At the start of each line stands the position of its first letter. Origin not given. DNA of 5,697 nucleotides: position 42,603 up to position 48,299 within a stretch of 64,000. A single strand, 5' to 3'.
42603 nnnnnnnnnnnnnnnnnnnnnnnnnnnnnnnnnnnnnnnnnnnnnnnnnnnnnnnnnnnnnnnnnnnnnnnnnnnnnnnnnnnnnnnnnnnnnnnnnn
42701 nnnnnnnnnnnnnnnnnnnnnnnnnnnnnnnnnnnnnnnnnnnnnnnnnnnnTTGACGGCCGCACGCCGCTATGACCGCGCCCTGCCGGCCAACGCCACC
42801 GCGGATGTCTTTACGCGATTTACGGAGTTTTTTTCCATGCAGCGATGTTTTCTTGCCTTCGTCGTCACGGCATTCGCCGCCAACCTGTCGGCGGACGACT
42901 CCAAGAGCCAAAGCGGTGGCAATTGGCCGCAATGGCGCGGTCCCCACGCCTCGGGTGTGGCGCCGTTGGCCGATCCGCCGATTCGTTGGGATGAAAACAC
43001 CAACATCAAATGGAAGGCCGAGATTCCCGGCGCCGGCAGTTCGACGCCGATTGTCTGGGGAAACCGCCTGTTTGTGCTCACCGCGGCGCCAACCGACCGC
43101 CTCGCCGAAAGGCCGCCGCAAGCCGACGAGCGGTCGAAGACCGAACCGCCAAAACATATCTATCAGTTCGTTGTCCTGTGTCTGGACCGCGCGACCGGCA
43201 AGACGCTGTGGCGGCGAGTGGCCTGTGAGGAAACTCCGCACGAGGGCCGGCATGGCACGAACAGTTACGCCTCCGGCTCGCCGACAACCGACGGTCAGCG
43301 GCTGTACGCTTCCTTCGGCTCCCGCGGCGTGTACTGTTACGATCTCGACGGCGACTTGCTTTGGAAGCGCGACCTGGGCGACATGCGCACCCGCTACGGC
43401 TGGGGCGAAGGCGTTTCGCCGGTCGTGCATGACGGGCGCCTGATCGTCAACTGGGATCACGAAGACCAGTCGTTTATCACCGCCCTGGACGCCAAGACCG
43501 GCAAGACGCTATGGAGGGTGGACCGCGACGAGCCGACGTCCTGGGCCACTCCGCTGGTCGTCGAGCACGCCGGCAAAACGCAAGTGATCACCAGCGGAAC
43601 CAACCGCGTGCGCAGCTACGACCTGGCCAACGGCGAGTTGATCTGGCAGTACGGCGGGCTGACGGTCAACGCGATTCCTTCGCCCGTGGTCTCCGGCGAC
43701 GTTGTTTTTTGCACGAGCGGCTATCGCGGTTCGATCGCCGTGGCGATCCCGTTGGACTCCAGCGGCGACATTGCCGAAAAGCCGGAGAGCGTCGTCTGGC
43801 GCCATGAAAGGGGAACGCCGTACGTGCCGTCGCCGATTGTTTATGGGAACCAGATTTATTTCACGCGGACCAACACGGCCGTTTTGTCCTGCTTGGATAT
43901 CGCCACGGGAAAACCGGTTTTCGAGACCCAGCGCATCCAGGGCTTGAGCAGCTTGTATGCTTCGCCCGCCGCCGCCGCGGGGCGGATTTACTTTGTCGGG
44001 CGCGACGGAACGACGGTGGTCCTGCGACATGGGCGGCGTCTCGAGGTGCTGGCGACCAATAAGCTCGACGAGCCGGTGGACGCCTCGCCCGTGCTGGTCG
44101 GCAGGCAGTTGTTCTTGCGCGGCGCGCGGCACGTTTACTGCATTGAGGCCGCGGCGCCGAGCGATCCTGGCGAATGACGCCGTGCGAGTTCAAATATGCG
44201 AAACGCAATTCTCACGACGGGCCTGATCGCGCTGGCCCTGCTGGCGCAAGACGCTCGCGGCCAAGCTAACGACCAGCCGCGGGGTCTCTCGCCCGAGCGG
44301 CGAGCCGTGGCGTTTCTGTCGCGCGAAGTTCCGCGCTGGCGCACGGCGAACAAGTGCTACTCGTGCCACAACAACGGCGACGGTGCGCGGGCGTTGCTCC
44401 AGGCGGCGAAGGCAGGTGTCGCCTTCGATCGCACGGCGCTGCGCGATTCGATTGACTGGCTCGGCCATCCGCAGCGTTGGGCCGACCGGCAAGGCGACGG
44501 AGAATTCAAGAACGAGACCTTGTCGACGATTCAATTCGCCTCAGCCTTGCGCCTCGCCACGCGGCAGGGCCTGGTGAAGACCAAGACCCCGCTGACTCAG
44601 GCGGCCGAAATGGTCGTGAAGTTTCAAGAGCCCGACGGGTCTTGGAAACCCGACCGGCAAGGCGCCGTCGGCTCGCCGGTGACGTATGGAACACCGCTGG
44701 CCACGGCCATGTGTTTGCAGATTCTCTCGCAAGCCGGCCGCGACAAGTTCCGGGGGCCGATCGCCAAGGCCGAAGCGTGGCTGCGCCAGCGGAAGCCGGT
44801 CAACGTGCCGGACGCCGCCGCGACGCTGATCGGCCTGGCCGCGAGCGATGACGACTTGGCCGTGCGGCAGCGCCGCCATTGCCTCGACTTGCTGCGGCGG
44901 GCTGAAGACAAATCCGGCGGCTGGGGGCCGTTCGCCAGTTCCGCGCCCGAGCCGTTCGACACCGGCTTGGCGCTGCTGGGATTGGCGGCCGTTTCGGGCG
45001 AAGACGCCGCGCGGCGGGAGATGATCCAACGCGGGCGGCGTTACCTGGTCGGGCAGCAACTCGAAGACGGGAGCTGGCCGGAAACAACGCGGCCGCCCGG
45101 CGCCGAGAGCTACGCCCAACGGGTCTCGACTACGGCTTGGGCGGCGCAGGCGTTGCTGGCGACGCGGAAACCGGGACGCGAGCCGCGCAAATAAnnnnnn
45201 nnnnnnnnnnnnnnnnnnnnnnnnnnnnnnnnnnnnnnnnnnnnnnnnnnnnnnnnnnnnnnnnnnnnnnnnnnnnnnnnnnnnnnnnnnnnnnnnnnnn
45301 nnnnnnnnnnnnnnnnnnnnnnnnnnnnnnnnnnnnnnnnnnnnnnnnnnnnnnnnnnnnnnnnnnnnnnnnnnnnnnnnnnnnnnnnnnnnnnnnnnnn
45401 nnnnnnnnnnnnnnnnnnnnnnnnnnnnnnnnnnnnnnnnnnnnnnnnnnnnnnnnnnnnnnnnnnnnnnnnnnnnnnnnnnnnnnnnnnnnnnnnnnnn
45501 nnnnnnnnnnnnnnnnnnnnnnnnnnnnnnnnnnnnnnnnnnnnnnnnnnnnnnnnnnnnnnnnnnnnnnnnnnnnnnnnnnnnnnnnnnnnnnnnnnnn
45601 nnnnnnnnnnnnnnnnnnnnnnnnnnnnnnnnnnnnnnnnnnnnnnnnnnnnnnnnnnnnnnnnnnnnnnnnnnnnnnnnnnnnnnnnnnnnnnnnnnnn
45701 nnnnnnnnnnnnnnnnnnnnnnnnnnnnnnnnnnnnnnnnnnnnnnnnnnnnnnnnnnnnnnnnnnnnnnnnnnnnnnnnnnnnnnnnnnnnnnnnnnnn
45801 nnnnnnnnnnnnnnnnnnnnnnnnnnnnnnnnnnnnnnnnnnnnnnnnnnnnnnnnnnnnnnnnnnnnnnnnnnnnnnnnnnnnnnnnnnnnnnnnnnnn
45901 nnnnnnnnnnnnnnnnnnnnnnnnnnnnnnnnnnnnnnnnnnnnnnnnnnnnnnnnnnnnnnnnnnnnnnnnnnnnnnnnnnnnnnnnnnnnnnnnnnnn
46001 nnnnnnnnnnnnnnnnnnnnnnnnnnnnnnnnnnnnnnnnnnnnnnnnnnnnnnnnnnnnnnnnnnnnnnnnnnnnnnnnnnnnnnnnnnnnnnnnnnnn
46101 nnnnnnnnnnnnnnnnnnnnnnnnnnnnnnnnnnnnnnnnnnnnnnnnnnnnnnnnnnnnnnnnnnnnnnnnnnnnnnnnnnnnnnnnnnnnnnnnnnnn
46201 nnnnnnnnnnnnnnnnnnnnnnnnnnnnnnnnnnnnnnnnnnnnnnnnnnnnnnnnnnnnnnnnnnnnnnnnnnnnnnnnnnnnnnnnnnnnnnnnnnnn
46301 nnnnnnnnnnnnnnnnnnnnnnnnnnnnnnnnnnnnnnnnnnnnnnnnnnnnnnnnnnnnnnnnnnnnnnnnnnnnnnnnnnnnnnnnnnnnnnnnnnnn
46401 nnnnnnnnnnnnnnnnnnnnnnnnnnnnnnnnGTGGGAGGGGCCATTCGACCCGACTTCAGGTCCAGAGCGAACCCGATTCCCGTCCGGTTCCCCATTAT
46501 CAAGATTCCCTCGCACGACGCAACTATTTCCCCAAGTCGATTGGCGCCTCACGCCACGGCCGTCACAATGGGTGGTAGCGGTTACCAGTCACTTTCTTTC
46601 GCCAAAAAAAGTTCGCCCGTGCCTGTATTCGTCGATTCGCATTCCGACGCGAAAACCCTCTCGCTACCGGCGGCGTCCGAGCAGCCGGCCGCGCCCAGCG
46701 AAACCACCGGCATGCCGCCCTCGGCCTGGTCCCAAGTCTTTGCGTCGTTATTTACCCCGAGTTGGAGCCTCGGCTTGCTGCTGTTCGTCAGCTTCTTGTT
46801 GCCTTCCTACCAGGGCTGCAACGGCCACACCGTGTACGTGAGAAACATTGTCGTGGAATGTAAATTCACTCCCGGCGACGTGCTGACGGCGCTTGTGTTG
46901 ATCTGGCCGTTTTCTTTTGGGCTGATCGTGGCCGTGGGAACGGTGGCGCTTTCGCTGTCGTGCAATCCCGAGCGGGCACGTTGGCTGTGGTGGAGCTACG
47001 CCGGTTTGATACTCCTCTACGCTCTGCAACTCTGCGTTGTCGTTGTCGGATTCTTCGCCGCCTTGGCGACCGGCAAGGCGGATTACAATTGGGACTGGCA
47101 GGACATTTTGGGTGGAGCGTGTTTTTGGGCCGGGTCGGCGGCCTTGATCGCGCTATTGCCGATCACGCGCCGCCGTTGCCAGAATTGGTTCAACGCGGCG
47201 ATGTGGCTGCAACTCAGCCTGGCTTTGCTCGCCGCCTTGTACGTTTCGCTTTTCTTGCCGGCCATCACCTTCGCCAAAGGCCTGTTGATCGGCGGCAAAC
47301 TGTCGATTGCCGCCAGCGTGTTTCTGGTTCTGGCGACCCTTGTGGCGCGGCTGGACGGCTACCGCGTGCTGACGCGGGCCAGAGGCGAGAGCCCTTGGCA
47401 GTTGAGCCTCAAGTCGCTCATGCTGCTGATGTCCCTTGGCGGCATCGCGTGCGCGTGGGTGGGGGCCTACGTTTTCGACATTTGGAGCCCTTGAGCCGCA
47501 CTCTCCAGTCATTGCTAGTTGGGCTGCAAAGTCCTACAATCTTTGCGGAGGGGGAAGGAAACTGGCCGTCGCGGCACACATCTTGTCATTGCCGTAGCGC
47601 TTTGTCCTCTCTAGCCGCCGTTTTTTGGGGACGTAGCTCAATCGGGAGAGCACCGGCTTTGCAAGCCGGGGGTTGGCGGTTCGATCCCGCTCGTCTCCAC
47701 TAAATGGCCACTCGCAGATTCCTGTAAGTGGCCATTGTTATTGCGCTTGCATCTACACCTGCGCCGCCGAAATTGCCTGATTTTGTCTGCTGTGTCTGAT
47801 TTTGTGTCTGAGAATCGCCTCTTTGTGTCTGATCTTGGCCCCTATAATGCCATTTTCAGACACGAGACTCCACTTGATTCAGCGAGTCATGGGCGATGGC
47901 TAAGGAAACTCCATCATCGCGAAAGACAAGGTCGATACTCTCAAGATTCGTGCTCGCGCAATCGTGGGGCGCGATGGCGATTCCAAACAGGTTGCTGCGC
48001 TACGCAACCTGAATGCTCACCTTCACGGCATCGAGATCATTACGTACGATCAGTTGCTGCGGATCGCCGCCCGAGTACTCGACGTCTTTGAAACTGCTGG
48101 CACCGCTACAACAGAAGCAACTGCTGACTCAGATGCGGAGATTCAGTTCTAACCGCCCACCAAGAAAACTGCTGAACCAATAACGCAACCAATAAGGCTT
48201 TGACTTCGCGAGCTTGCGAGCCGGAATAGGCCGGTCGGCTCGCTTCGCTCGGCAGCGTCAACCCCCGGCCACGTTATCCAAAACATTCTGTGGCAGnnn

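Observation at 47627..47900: tRNA-Ala 3' flank carries a hairpin, an operator-like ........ repeat cluster and a consensus -10 box: probable genomic-island boundary and regulated promoter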

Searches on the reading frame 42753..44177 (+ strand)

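Call 8: search_protein_families(library=pfam, proteins=[window:42753-44177:+], max_evalue=0.01)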
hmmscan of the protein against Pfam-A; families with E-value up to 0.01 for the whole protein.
window:42753-44177:+ (474 aa): 4 families
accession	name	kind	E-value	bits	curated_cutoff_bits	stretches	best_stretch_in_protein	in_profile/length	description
PF13360.13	PQQ_2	-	2.1e-30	106.5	27.6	1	140-389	4-230/233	Outer membrane protein assembly factor BamB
PF13570.13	Beta-prop_ACSF4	-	3.4e-12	46.8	133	1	141-464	31-327/329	Beta-alanine-activating enzyme, beta-propeller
PF01011.28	PQQ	-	1.4e-08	34.4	26.7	1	204-261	31-88/595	Glucose/ethanol/alcohol dehydrogenase, beta-propeller domain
PF25293.1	Beta-prop_EMC1_N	-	1.6e-05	25.2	34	1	239-299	40-100/219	EMC1 N-terminal beta-propeller domain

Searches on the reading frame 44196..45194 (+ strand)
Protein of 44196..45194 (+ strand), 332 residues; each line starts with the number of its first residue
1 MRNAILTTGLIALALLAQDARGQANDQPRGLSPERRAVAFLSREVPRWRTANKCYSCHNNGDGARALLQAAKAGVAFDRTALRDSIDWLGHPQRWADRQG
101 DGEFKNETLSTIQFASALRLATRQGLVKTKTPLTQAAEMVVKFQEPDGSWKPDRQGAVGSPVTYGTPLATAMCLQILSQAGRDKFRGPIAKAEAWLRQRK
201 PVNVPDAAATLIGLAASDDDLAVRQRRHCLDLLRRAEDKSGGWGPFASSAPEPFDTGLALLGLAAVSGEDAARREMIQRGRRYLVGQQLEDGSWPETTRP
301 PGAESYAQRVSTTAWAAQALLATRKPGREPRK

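Call 8: search_protein_families(library=pfam, proteins=[window:44196-45194:+], max_evalue=0.01)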
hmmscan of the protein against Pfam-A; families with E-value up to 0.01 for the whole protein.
window:44196-45194:+ (332 aa): 2 families
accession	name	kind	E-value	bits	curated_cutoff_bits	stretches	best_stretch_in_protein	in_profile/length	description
PF13243.12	SQHop_cyclase_C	-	6.3e-14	52.2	26.1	2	214-324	149-260/319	Squalene-hopene cyclase C-terminal domain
PF07678.20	TED_complement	-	0.0042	16.7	22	0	239-322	78-164/312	A-macroglobulin TED domain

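Call 21: find_encoding_contigs(protein=window:44196-45194:+, flank=10000, max_places=10)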
Protein window:44196-45194:+ (332 aa): no gene with exactly this product is on record in the collection.

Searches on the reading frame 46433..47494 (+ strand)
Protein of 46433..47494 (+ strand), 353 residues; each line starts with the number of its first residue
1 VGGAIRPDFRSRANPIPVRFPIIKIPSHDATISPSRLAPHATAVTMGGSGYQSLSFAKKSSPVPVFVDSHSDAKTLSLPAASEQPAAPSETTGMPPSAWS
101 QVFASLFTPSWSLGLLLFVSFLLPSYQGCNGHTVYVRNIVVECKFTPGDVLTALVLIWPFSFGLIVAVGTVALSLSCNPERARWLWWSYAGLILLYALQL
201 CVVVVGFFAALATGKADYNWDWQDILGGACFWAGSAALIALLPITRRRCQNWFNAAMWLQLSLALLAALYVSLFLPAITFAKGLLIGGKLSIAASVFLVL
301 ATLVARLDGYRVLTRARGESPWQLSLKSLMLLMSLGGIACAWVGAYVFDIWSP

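Call 7: search_protein_families(library=pfam, proteins=[window:46433-47494:+], max_evalue=0.01)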
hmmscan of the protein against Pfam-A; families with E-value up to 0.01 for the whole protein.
window:46433-47494:+ (353 aa): 0 families

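Call 17: find_related_loci(query=window:46433-47494:+, collection=genome_contigs, flank=10000)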
Query window:46433-47494:+ (353 aa) in genome_contigs; peptide patterns used: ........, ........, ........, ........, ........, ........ (x = any residue, [..] = any of these).
102 stretches matched a pattern; 1 encode a relative of the query (tblastn E <= 1e-3); 1 distinct loci.
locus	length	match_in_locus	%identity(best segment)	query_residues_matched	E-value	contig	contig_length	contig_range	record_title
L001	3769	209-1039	48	69-348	1e-71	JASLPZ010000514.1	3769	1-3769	MAG: Pirellulaceae bacterium isolate Arabian11_MAG_71 NODE_514_length_3769_cov_4.066089, whole genome shotgun sequence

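Call 73: search_protein_families(library=ncbifam, proteins=[window:46433-47494:+], max_evalue=0.01)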
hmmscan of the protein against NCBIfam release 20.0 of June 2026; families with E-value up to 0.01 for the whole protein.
window:46433-47494:+ (353 aa): 0 families

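Call 91: find_homologous_proteins(query=window:46433-47494:+, max_evalue=1e-10)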
Query window:46433-47494:+ (353 aa): 11 proteins with E <= 1e-10 among 8000 candidates.
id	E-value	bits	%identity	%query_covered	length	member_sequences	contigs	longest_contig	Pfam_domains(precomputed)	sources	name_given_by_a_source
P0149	9.4e-199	678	100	87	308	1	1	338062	-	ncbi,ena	-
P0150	6.1e-69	251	48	75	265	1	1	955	-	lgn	-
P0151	5.1e-66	242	50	71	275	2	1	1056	-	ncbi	-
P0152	2.2e-65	239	47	78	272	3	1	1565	-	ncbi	-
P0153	1.6e-64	237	46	76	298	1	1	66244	-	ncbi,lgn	-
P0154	9.1e-63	231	46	76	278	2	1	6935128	-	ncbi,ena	-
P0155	1.1e-61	227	45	72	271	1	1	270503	-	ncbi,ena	-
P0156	7.2e-57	211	46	72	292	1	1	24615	-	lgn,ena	-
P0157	3.5e-53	199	44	75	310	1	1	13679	-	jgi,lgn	-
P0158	4.5e-51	192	44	71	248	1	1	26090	-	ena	-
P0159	1.0e-50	191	44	76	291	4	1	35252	-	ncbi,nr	ncbi:MAG: hypothetical protein QGG36_00670 [Pirellulaceae bacterium]|nr:hypothetical protein [Pirell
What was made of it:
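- Tried and rejected: This included the 100%-identical database protein P0149, which lies on a 338-kb contig (call 91).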

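Call 94: find_encoding_contigs(protein=P0149, flank=10000, max_places=3)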
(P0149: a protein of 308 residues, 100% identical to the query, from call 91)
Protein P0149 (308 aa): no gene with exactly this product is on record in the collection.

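Call 95: list_cluster_members(proteins=[P0149, P0031, P0053, P0044])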
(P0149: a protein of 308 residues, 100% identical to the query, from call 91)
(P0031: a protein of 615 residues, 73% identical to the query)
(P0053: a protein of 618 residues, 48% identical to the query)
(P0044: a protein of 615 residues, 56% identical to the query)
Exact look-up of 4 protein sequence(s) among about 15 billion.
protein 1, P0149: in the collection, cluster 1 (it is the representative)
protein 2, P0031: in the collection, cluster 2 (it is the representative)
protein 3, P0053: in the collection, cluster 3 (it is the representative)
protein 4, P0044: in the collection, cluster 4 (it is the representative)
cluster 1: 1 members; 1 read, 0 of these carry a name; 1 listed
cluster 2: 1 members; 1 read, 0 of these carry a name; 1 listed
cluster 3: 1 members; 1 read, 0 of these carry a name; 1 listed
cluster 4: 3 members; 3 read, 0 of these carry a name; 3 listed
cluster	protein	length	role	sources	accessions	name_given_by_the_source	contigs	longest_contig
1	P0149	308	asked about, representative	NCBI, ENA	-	-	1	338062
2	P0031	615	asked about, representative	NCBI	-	-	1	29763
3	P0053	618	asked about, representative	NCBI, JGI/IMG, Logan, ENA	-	-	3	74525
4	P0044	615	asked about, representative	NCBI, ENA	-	-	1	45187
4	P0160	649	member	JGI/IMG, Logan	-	-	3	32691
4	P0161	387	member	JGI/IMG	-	-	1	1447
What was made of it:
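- Tried and rejected: Cluster look-up gave no accession (call 95).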

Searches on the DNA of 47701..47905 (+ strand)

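Call 38: search_dna_similar(query=window:47701-47905:+, collection=plasmids, mode=distant, max_evalue=1)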
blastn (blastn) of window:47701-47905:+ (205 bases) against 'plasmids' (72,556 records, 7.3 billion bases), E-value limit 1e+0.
No match.

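Call 39: search_dna_similar(query=window:47701-47905:+, collection=phages, mode=distant, max_evalue=1)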
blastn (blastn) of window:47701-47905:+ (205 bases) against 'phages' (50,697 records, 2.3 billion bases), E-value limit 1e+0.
No match.
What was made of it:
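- Tried and rejected: blastn of the flank against plasmid and phage collections: no match (calls 38, 39).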

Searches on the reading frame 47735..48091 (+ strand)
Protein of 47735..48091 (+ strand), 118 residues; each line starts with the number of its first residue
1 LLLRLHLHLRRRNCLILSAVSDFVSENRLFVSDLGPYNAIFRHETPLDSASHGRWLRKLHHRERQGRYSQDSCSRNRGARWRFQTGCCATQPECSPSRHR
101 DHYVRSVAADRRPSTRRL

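Call 7: search_protein_families(library=pfam, proteins=[window:47735-48091:+], max_evalue=0.01)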
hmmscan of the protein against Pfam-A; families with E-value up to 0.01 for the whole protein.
window:47735-48091:+ (118 aa): 0 families

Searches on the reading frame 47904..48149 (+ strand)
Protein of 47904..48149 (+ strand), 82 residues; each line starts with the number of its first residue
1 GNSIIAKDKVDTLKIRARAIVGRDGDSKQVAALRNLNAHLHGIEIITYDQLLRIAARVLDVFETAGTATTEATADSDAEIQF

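Call 13: search_protein_families(library=pfam, proteins=[window:47904-48149:+], max_evalue=10)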
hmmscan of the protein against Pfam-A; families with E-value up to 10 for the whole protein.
seq(82 aa): 3 families
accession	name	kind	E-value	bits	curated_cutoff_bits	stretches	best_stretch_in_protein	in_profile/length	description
PF14082.12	SduA_C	-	0.0016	19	27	1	11-52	114-159/159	Shedu protein SduA, C-terminal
PF24128.1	Phage_zn_bind_4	-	0.05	14.2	27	1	52-75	8-31/63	Phage zinc binding protein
PF09373.15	PMBR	-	0.24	12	24.9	1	44-59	3-18/33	Pseudomurein-binding repeat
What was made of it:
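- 47906..48152 (+): 3' remnant (~80 codons) of a Shedu SduA nuclease gene. It has no start codon and lacks the catalytic E-x-K region, so it is a pseudogene. Pfam SduA_C, E 0.0016 (call 13).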

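Call 14: search_protein_families(library=padloc, proteins=[window:47904-48149:+], max_evalue=10)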
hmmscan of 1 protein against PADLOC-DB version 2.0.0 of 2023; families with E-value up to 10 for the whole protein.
seq(82 aa): 9 families
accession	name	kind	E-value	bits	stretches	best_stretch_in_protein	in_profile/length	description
PDLC00402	SduA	-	9.7e-11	39.3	1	8-82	278-354/354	DUF4263 domain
PDLC00385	SduA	-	3.5e-07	27.9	1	8-60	261-315/319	DUF4263 domain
PDLC00390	SduA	-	1e-06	26.2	1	10-56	283-331/339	DUF4263 domain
PDLC00401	SduA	-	1.1e-05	23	1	30-60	368-398/404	DUF4263 domain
PDLC00405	SduA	-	7.3e-05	20.4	1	14-61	264-311/323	DUF4263 domain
PDLC00391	SduA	-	0.00013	19.2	1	25-57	365-397/402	DUF4263 domain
PDLC00400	SduA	-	0.0022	15.5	1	7-59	240-293/308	DUF4263 domain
PDLC00389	SduA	-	0.0091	13.6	1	20-64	331-378/383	DUF4263 domain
PDLC00384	SduA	-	0.022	11.5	1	8-67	404-463/476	DUF4263 domain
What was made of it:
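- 47906..48152 (+): PADLOC SduA PDLC00402, E 1e-10, profile 278-354 of 354 (call 14).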

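Call 28: find_homologous_proteins(query=window:47904-48149:+, max_evalue=0.001)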
Query seq(82 aa) (82 aa): 28 proteins with E <= 0.001 among 32 candidates.
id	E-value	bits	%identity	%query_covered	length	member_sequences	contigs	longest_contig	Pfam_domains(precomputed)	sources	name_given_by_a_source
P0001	7.5e-28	113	84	82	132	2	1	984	PF14082.13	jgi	jgi:hypothetical protein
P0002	1.5e-24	103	75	83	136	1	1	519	PF14082.13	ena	-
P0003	5.1e-22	95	68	83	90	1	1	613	-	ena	-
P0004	6.2e-22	95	68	99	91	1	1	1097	-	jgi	jgi:hypothetical protein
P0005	5.5e-21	92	61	99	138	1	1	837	PF14082.13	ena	-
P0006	1.3e-20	90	68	83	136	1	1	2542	PF14082.13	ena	-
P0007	8.0e-20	88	62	99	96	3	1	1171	-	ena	-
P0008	8.4e-20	88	59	99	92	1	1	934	-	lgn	-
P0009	1.4e-19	87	58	98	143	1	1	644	-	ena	-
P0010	1.9e-19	87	65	94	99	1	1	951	PF14082.13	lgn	-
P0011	3.2e-19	86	59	99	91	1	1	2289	PF14082.13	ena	-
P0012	3.5e-19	86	70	74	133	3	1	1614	PF14082.13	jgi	jgi:hypothetical protein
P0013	3.7e-19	86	70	77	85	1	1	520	-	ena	-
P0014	5.9e-19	85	60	99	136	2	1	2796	PF14082.13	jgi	jgi:Domain of unknown function (DUF4263)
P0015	9.2e-19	85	67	93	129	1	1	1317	PF14082.13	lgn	-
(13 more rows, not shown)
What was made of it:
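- Closest known: Shedu. Same: The 82-residue translated fragment at 47903-48152 (homology from ~47906) matches the C-terminal end of SduA profiles and is up to 84% identical to metagenomic SduA C-termini (calls 14, 28).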

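Call 31: find_encoding_contigs(protein=P0001, flank=10000)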
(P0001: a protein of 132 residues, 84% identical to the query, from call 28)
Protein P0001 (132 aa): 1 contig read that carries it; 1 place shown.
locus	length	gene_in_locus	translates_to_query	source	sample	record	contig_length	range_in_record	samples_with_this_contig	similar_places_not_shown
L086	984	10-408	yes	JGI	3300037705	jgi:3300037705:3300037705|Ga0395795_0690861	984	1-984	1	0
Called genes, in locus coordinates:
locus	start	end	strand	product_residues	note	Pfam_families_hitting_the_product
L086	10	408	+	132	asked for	PF14082:SduA_C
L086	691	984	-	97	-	?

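Call 32: find_encoding_contigs(protein=P0014, flank=10000)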
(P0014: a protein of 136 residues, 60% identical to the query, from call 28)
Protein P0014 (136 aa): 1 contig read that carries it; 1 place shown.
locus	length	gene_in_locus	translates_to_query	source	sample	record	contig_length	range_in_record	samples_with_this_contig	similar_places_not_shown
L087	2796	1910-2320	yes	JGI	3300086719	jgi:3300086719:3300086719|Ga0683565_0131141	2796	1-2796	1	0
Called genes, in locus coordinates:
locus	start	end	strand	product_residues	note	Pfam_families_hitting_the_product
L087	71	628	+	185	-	-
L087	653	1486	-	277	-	PF13276:HTH_21, PF00665:rve, PF13683:rve_3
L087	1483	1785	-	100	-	PF01527:HTH_Tnp_1, PF13542:HTH_Tnp_ISL3 (faint)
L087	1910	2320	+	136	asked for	PF14082:SduA_C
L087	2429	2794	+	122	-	PF05973:Gp49 (weak)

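Call 33: find_encoding_contigs(protein=P0006, flank=10000)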
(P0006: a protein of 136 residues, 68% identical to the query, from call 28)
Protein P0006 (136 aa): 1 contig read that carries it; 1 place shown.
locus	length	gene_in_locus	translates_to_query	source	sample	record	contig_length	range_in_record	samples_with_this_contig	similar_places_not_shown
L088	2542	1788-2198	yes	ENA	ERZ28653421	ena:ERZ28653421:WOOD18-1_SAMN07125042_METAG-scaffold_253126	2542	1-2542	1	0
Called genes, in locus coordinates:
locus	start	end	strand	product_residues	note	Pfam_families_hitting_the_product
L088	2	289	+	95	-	?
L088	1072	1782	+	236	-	-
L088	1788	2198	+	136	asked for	PF14082:SduA_C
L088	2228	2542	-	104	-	?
